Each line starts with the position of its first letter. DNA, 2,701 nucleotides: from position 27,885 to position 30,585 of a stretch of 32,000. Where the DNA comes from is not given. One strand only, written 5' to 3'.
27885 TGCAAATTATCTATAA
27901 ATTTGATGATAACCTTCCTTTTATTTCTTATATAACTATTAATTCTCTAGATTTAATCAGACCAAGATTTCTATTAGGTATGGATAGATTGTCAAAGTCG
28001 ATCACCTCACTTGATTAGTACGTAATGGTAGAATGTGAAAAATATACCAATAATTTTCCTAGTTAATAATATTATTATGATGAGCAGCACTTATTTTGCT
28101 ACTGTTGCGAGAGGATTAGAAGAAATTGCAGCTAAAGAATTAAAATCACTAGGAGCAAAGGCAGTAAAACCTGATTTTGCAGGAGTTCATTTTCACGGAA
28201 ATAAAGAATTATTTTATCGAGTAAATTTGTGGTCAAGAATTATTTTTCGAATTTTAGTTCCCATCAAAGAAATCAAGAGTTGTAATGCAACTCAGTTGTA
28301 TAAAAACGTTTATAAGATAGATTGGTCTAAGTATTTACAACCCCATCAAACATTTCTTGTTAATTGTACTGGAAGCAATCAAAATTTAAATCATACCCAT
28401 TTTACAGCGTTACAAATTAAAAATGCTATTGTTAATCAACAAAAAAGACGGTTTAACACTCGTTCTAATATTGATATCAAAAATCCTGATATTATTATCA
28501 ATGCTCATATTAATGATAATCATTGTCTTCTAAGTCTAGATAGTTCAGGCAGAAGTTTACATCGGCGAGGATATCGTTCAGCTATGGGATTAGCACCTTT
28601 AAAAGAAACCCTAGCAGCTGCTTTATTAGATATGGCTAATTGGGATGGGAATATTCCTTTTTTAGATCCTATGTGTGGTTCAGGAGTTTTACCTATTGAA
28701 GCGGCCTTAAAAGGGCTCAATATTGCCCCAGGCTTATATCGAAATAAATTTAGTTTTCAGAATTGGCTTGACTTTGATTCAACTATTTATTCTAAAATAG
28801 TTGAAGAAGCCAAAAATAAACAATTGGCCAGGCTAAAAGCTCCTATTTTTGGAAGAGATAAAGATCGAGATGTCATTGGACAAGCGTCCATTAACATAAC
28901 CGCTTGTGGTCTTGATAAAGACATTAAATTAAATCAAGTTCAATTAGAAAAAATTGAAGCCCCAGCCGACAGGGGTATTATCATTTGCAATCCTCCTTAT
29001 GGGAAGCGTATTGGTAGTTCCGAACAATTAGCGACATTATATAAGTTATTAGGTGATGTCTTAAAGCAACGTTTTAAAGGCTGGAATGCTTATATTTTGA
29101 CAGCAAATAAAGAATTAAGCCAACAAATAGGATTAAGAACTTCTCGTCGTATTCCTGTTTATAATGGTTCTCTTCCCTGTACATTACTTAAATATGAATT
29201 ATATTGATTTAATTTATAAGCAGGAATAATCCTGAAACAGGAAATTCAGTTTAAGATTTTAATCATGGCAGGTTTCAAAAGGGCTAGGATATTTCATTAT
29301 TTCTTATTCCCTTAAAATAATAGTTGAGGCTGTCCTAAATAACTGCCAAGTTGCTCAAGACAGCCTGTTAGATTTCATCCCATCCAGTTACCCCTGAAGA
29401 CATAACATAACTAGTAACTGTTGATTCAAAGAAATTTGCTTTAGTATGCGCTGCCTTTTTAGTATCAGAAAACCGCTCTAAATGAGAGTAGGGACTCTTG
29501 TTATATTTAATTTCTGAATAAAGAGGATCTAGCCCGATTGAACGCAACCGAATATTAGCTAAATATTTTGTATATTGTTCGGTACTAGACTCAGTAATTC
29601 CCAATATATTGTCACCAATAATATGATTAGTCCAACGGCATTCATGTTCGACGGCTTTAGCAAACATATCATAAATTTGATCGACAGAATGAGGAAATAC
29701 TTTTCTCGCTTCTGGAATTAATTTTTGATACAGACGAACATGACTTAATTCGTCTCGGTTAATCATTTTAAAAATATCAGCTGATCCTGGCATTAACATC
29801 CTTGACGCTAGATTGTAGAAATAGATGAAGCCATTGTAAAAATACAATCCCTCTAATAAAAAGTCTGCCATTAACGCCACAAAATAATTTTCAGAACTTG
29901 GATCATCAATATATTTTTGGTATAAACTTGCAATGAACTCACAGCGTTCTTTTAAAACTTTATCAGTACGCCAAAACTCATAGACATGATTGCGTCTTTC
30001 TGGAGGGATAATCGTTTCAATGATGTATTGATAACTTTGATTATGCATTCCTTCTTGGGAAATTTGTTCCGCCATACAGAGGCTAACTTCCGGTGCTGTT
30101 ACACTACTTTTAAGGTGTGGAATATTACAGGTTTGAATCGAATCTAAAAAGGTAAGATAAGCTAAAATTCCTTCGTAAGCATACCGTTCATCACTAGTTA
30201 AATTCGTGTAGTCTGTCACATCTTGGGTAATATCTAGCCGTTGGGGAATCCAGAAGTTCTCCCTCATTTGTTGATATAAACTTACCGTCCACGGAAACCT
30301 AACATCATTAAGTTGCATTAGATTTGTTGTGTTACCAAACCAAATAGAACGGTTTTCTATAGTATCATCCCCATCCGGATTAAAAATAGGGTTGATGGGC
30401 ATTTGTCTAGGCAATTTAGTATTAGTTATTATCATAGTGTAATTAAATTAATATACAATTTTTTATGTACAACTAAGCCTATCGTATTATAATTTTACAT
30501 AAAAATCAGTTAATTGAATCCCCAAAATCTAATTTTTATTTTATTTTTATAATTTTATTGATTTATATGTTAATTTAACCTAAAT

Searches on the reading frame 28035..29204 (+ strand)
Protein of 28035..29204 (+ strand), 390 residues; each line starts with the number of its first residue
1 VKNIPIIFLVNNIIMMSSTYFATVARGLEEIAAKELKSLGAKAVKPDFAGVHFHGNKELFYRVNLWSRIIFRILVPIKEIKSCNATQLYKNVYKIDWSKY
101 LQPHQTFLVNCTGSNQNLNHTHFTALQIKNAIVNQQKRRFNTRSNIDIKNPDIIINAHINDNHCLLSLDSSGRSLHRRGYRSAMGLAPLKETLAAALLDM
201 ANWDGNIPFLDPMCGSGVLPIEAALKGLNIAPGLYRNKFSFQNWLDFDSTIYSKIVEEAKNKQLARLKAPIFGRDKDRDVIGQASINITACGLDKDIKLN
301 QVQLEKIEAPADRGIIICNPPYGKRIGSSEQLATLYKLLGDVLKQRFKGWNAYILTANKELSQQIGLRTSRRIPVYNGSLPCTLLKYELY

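Call 54: search_protein_families(library=pfam, proteins=[window:28035-29204:+], max_evalue=0.00001)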
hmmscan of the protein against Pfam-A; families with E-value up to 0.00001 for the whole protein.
window:28035-29204:+ (390 aa): 3 families
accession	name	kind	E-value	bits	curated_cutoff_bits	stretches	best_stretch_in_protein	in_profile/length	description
PF01170.24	UPF0020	-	2.7e-53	181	22.3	1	178-385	1-196/197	RMKL-like, methyltransferase domain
PF02926.22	THUMP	-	1.6e-20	73.7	20.6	1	85-169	4-84/84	THUMP domain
PF22020.1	RlmL_1st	-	5.3e-17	62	27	1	19-74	1-55/55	RlmL ferredoxin-like domain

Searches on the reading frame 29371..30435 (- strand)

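Call 54: search_protein_families(library=pfam, proteins=[window:29371-30435:-], max_evalue=0.00001)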
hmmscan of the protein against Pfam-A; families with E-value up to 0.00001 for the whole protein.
window:29371-30435:- (355 aa): 1 family
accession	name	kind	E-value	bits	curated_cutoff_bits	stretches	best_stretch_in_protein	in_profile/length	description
PF00268.27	Ribonuc_red_sm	-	1.4e-69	235.1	33.6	1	40-309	2-277/281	Ribonucleotide reductase, small chain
